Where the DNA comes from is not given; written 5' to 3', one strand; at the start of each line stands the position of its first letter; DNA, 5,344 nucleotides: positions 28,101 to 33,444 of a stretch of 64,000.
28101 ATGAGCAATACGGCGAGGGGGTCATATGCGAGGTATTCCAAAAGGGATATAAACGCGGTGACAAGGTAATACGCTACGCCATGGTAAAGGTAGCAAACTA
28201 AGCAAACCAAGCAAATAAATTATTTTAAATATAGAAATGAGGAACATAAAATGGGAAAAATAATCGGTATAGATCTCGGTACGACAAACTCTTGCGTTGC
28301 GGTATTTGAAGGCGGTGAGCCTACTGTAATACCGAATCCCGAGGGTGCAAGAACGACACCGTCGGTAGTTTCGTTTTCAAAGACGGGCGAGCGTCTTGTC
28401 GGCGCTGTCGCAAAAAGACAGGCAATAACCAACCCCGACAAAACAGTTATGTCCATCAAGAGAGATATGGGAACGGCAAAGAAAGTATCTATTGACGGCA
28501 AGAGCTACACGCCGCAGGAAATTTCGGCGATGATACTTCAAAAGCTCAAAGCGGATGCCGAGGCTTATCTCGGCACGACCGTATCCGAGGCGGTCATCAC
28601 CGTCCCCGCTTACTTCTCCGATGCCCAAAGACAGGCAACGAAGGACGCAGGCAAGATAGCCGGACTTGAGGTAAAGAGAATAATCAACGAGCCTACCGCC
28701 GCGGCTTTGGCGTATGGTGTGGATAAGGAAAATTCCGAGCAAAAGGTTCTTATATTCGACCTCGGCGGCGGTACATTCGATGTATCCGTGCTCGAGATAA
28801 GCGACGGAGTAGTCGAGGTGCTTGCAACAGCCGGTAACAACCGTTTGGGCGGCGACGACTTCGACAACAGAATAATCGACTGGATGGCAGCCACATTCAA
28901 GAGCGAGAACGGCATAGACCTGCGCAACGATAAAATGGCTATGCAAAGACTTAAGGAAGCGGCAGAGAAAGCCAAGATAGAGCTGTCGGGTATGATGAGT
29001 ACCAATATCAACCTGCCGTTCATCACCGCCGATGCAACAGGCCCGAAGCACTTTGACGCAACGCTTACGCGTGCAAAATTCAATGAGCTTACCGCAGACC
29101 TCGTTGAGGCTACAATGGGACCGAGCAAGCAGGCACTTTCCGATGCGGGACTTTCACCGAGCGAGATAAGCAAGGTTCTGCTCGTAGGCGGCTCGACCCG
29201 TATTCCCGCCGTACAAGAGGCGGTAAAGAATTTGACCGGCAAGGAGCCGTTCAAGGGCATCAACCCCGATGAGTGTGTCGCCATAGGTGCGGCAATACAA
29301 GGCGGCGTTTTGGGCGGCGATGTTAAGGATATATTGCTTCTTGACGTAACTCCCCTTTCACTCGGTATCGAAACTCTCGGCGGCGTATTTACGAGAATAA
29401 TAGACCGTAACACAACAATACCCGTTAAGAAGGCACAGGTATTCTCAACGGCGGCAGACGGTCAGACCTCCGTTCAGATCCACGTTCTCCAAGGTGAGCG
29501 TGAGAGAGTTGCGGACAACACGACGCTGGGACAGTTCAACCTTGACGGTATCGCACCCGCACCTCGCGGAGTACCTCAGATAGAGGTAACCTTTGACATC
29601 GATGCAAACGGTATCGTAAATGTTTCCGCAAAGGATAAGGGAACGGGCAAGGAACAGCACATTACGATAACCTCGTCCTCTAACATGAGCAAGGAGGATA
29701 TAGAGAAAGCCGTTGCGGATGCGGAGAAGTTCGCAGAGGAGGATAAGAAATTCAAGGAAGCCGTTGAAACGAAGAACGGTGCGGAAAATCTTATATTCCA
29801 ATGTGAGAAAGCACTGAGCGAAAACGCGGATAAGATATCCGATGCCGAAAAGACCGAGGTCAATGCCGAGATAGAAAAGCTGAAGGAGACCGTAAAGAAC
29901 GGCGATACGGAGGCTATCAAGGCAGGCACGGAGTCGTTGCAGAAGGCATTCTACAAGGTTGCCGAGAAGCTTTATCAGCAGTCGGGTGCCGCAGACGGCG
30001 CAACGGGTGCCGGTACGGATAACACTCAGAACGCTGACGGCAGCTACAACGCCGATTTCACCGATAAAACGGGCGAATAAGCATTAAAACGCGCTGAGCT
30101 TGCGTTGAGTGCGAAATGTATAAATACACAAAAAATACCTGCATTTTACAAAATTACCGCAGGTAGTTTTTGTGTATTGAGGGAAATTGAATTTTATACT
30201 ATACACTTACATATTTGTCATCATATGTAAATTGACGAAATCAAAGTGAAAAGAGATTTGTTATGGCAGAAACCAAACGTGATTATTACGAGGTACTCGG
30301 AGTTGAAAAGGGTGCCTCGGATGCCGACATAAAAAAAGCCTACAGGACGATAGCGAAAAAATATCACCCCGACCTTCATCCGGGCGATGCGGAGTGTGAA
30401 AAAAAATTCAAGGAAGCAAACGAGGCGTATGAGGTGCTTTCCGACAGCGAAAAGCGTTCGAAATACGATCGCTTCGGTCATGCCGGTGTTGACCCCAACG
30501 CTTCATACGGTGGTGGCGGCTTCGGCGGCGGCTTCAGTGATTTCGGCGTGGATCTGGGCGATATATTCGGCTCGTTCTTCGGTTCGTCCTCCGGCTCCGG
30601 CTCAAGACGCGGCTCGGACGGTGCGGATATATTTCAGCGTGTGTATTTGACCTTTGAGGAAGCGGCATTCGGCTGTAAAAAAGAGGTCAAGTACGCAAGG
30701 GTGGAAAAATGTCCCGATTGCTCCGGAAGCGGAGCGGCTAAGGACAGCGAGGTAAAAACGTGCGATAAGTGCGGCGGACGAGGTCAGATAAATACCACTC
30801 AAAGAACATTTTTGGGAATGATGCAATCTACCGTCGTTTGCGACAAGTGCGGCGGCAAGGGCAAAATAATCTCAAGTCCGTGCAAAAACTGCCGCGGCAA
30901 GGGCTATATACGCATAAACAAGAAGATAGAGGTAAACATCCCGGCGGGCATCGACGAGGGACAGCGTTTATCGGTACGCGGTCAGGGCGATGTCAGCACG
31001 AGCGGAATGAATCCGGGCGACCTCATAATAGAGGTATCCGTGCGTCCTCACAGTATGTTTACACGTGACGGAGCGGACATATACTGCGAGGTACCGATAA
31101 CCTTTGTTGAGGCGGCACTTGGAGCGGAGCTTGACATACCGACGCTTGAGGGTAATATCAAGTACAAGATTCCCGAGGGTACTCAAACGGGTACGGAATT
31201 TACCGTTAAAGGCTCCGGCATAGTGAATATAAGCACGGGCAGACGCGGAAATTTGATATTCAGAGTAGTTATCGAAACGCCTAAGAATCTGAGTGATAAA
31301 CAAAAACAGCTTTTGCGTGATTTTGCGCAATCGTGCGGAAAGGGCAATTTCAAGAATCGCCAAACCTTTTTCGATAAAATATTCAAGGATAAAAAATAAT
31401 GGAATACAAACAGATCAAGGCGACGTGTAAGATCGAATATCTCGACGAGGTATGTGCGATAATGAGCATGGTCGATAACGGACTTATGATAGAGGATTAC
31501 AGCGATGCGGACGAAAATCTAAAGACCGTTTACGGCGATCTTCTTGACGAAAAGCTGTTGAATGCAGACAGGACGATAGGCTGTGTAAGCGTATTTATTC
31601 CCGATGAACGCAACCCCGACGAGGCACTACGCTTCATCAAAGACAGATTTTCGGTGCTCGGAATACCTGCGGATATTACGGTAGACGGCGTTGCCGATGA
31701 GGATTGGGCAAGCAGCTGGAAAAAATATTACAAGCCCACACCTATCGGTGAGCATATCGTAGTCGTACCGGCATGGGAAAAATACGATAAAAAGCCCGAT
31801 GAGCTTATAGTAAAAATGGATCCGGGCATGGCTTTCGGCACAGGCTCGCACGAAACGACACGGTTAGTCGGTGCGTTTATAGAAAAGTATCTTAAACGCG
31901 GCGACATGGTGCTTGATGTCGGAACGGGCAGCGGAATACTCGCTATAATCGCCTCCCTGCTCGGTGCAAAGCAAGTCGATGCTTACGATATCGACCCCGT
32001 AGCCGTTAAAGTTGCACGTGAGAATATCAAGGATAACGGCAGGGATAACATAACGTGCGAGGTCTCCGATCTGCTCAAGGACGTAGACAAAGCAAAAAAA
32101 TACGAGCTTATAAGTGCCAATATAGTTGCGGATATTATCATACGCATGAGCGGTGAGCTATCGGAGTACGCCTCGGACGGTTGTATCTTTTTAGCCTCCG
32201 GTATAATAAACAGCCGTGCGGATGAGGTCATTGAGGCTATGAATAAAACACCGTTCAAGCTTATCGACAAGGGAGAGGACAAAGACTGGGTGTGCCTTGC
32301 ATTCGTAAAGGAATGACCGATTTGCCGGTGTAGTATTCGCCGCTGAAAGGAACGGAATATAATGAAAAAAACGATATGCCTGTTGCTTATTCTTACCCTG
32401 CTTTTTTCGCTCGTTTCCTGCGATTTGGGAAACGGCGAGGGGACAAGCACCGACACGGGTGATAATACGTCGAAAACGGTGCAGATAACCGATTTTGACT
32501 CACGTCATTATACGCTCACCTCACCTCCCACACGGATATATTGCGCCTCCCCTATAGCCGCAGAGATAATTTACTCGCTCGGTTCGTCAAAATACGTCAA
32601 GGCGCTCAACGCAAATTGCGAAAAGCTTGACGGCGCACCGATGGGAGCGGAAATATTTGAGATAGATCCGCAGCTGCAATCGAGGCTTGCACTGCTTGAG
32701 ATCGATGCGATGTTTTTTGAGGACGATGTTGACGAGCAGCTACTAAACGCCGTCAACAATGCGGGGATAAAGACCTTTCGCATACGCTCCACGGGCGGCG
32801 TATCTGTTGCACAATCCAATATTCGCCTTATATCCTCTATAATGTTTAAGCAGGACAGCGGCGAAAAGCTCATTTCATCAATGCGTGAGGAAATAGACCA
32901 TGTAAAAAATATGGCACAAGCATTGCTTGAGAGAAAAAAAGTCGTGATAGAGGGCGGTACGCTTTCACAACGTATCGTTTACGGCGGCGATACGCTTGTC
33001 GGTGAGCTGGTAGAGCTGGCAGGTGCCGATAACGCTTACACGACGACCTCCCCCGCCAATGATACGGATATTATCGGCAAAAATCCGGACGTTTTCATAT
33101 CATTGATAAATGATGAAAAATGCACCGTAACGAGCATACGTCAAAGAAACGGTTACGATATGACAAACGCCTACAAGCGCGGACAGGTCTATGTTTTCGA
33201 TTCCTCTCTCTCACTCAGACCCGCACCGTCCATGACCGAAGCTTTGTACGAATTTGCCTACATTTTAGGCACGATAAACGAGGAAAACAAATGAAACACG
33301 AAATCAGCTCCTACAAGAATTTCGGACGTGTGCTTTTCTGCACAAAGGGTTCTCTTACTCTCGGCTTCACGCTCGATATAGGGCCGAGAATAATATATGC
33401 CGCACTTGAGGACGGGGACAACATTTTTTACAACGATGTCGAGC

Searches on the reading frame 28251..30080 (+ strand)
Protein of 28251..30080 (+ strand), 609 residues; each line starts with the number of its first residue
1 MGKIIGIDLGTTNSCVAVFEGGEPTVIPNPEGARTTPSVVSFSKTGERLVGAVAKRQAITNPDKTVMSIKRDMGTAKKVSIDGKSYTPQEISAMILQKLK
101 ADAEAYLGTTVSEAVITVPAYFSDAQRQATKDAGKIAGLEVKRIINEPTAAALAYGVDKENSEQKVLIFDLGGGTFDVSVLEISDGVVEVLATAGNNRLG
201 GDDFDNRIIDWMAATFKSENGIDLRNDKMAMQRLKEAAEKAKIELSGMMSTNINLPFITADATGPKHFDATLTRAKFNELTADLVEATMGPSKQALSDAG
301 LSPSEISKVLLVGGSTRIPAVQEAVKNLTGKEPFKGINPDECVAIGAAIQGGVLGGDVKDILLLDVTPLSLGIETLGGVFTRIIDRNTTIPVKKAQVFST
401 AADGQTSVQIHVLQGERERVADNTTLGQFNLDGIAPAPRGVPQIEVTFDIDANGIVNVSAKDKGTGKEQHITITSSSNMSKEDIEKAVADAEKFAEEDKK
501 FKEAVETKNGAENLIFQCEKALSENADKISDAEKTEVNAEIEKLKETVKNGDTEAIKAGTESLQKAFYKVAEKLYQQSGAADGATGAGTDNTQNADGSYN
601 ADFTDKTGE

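Call 10: search_protein_families(library=pfam, proteins=[window:28251-30080:+], max_evalue=0.001)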
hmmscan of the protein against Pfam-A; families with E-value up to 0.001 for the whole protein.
window:28251-30080:+ (609 aa): 2 families
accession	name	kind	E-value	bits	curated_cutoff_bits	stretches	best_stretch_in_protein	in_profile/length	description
PF00012.26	HSP70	-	2.9e-252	838.7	20.6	1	4-576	1-599/599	Hsp70 protein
PF06723.19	MreB_Mbl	-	3.8e-18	65.9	27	1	4-348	3-316/327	MreB/Mbl protein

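Call 59: list_cluster_members(proteins=[window:28251-30080:+, window:49009-50244:+, window:34964-37999:-])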
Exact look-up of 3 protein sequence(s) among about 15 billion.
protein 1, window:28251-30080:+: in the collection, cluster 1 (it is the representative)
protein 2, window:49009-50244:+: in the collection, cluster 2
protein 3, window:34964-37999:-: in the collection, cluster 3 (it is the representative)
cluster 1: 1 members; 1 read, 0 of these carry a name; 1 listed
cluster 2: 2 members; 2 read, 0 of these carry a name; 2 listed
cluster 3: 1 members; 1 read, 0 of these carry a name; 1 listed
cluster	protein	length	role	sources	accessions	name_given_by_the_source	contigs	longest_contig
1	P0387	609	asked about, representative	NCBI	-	-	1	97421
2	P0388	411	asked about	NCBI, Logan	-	-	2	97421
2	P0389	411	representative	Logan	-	-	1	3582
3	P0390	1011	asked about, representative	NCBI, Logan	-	-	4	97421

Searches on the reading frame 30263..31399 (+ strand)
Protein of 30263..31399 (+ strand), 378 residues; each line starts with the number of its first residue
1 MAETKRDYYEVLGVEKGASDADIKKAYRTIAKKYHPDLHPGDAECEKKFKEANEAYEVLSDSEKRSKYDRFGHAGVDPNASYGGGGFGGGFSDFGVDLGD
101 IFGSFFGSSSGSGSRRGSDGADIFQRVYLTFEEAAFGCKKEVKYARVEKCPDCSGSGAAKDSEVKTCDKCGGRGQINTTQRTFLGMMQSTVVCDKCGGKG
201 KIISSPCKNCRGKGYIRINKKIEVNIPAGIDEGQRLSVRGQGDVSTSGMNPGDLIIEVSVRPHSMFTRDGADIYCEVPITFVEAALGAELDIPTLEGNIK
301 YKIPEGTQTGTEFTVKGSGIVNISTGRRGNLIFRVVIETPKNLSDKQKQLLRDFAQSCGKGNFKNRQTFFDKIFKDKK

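Call 61: search_protein_families(library=pfam, proteins=[window:30263-31399:+], max_evalue=0.00001)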
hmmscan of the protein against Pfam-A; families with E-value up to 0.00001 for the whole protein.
window:30263-31399:+ (378 aa): 3 families
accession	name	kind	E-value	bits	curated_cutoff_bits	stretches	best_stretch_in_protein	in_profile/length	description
PF01556.23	DnaJ_C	-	2.2e-49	167.8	26.6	1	126-340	4-152/152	DnaJ C terminal domain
PF00226.36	DnaJ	-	6.9e-27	93.8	27.8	1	7-69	1-63/63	DnaJ domain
PF00684.25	DnaJ_CXXCXGXG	-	6.7e-18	65.2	32.7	1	150-214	1-65/65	DnaJ central domain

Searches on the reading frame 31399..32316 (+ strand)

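Call 61: search_protein_families(library=pfam, proteins=[window:31399-32316:+], max_evalue=0.00001)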
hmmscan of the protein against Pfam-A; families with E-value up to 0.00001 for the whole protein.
window:31399-32316:+ (305 aa): 7 families
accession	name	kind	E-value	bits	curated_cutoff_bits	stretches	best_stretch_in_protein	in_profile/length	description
PF06325.19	PrmA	-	1.4e-77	261.6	22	1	3-304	2-295/296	Ribosomal protein L11 methyltransferase (PrmA)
PF05175.20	MTS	-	2.1e-10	41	23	1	159-241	25-105/170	Methyltransferase small domain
PF13847.12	Methyltransf_31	-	3.7e-09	36.8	27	1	166-244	2-84/145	Methyltransferase domain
PF13649.12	Methyltransf_25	-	1e-07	33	27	1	171-240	1-70/97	Methyltransferase domain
PF01135.25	PCMT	-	6.2e-07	29.8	20.3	1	160-245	68-153/210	Protein-L-isoaspartate(D-aspartate) O-methyltransferase (PCMT)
PF13489.12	Methyltransf_23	-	1.6e-06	28.4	27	1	160-243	15-90/164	Methyltransferase domain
PF02475.24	TRM5-TYW2_MTfase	-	6.5e-06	26.6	28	0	161-237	30-107/164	TRM5/TYW2 methyltransferase domain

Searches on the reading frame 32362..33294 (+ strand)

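Call 10: search_protein_families(library=pfam, proteins=[window:32362-33294:+], max_evalue=0.001)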
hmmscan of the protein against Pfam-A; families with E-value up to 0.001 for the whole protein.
window:32362-33294:+ (310 aa): 1 family
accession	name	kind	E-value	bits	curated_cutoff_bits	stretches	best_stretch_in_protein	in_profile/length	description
PF01497.23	Peripla_BP_2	-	2.1e-11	44.1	27.5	1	134-282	79-234/235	Periplasmic binding protein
